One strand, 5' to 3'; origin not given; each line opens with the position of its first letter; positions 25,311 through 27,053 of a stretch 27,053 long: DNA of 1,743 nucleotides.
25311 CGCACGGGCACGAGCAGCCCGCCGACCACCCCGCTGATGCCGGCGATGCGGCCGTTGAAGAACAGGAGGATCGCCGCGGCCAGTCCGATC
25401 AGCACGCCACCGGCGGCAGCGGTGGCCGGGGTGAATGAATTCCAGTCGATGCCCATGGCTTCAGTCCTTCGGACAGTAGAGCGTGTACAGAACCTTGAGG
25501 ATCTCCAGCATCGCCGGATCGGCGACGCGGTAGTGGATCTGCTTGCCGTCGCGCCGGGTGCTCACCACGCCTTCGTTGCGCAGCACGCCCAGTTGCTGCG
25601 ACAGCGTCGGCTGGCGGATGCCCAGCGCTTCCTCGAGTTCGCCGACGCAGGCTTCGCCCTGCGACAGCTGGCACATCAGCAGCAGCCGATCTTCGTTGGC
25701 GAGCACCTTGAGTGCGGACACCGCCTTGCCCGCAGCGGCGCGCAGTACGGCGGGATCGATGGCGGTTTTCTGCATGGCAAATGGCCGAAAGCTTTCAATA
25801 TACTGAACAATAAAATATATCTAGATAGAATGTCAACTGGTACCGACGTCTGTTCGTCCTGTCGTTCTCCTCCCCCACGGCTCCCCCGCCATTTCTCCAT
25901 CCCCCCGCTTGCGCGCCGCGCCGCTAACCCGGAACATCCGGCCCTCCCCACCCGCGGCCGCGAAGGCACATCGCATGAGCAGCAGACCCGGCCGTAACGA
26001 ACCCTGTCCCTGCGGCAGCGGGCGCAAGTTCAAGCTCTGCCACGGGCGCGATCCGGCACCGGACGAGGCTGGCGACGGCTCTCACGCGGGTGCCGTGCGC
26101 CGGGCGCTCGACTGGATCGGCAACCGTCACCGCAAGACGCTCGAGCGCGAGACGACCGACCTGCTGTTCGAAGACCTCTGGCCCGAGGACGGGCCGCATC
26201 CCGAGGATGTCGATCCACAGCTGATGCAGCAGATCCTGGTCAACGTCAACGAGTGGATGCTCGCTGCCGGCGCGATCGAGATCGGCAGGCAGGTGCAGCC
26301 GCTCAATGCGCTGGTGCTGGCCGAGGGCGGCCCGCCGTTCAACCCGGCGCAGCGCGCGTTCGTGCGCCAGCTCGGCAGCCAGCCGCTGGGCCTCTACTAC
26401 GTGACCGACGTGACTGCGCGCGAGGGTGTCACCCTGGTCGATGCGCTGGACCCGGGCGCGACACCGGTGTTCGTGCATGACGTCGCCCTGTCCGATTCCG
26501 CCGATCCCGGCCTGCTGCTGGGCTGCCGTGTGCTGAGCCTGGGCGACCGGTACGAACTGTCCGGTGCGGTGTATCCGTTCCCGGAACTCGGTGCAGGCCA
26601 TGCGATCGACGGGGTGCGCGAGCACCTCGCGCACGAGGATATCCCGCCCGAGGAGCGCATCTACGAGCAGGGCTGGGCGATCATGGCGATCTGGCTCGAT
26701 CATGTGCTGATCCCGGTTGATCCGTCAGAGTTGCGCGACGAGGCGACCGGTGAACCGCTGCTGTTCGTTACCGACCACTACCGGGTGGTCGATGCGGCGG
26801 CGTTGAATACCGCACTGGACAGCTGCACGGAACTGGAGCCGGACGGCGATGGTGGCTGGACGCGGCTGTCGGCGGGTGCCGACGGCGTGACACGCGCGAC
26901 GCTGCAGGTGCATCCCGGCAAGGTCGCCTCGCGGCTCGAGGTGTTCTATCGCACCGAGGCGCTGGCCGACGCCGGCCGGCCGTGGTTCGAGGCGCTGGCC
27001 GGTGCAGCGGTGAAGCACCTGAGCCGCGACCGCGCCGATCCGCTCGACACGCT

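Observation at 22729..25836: Five-gene BigR-controlled sulfur cassette with exported SQR-like enzyme, membrane partner and no persulfide dioxygenase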

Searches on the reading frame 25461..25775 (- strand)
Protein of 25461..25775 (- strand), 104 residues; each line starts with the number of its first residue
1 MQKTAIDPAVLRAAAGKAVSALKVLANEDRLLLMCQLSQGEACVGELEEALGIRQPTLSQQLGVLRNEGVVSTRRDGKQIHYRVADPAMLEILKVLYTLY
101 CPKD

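Call 4: search_protein_families(library=ncbifam, proteins=[window:25461-25775:-], max_evalue=0.01)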
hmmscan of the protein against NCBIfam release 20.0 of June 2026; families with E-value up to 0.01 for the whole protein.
window:25461-25775:- (104 aa): 11 families
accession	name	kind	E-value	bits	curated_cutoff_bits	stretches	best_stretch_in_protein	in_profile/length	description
NF040642.1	sulf_sens_BigR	equivalog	2.9e-30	104.2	155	1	12-102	4-94/95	sulfite-sensing transcriptional repressor BigR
NF033788.1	HTH_metalloreg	subfamily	1.6e-25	88.7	55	1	19-92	2-76/77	metalloregulator ArsR/SmtB family transcription factor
NF007528.0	PRK10141.1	subfamily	4.6e-12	45.8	97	1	18-85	6-74/117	metalloregulator ArsR/SmtB family transcription factor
NF045707.1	Dbac_1936_reg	equivalog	7.6e-12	45.1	115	1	22-99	11-88/99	ArsR/SmtB-type metalloregulator TsoR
NF033789.1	repress_SdpR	subfamily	5.7e-11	42.2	100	1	22-98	2-78/79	autorepressor SdpR family transcription factor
NF041413.1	ArsR_Rv2640c_fam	equivalog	1.9e-09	37.9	155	1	19-99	33-116/118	Rv2640c family ArsR-like transcriptional regulator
NF047906.1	CdPbTransRegCmtR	equivalog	3.4e-09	36.6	150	1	23-97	16-90/104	Cd(II)/Pb(II)-sensing metalloregulatory transcriptional regulator CmtR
NF052532.1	TransRegPagRBaca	equivalog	9.9e-06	25.6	170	1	18-97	17-96/99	transcriptional repressor PagR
TIGR01884.1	cas_HTH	subfamily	0.00044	19.7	60.2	1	25-78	139-192/202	CRISPR-associated CARF protein Csa3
NF053756.1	MreA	equivalog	0.00092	19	100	1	32-79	22-69/110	MreA family transcriptional regulator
NF007297.0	PRK09775.1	equivalog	0.0013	17.6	401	1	33-88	7-60/446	type II toxin-antitoxin system HipA family toxin YjjJ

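Call 5: search_protein_families(library=pfam, proteins=[window:25461-25775:-], max_evalue=0.01)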
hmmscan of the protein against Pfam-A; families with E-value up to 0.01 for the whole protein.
window:25461-25775:- (104 aa): 6 families
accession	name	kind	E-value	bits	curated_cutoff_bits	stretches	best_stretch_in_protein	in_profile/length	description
PF01022.26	HTH_5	-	4e-15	55.9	22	1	28-72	2-46/47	Bacterial regulatory protein, arsR family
PF12802.13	MarR_2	-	0.00016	22.2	27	1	39-77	18-56/61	MarR family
PF01638.23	HxlR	-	0.00019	21.6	20.8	1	30-74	7-52/91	HxlR-like helix-turn-helix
PF13545.12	HTH_Crp_2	-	0.00023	21.5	27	1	49-91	30-68/70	Crp-like helix-turn-helix domain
PF12840.13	HTH_20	-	0.00024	21.5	27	1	30-71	6-48/51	Helix-turn-helix domain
PF01978.25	TrmB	-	0.00066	19.9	25.6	1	37-87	18-67/68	Sugar-specific transcriptional regulator TrmB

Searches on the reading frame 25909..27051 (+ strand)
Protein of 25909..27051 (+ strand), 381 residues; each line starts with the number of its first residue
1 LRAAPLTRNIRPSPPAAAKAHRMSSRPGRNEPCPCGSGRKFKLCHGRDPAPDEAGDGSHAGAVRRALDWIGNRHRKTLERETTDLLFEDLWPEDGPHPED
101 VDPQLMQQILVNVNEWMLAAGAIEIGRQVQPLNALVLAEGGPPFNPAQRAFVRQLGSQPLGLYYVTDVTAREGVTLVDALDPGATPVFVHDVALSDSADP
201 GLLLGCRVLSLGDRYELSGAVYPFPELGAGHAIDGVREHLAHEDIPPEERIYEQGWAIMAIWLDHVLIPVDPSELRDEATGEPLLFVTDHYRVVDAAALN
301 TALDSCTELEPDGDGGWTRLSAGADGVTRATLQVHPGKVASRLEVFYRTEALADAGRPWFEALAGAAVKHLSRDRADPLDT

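Call 4: search_protein_families(library=ncbifam, proteins=[window:25909-27051:+], max_evalue=0.01)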
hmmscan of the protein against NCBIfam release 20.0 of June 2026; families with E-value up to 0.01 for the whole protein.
window:25909-27051:+ (381 aa): 7 families
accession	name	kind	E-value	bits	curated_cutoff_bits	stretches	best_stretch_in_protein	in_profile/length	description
NF004088.0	PRK05590.1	equivalog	1e-06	29.2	140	1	22-47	140-165/166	hypothetical protein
TIGR04102.1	SWIM_PBPRA1643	hypoth_equivalog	2.3e-06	28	68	1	19-45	81-107/108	PBPRA1643 family SWIM/SEC-C metal-binding motif protein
NF007704.0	PRK10396.1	equivalog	9.6e-06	25.7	149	1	19-44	193-218/221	hypothetical protein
NF002449.0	PRK01617.1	equivalog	3e-05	24.4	141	1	26-47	133-154/154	hypothetical protein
NF002592.0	PRK02250.1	equivalog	0.0001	22.4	158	1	23-46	144-167/167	hypothetical protein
NF001213.0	PRK00183.1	equivalog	0.001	19.1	158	1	26-45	133-152/157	hypothetical protein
NF008970.0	PRK12318.1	equivalog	0.0096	15.2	267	0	28-47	2-21/291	methionyl aminopeptidase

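Call 5: search_protein_families(library=pfam, proteins=[window:25909-27051:+], max_evalue=0.01)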
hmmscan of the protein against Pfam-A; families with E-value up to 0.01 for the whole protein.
window:25909-27051:+ (381 aa): 1 family
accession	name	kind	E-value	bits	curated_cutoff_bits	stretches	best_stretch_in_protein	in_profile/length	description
PF02810.21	SEC-C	-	4.2e-10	39.7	20.4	1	29-47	1-19/19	SEC-C motif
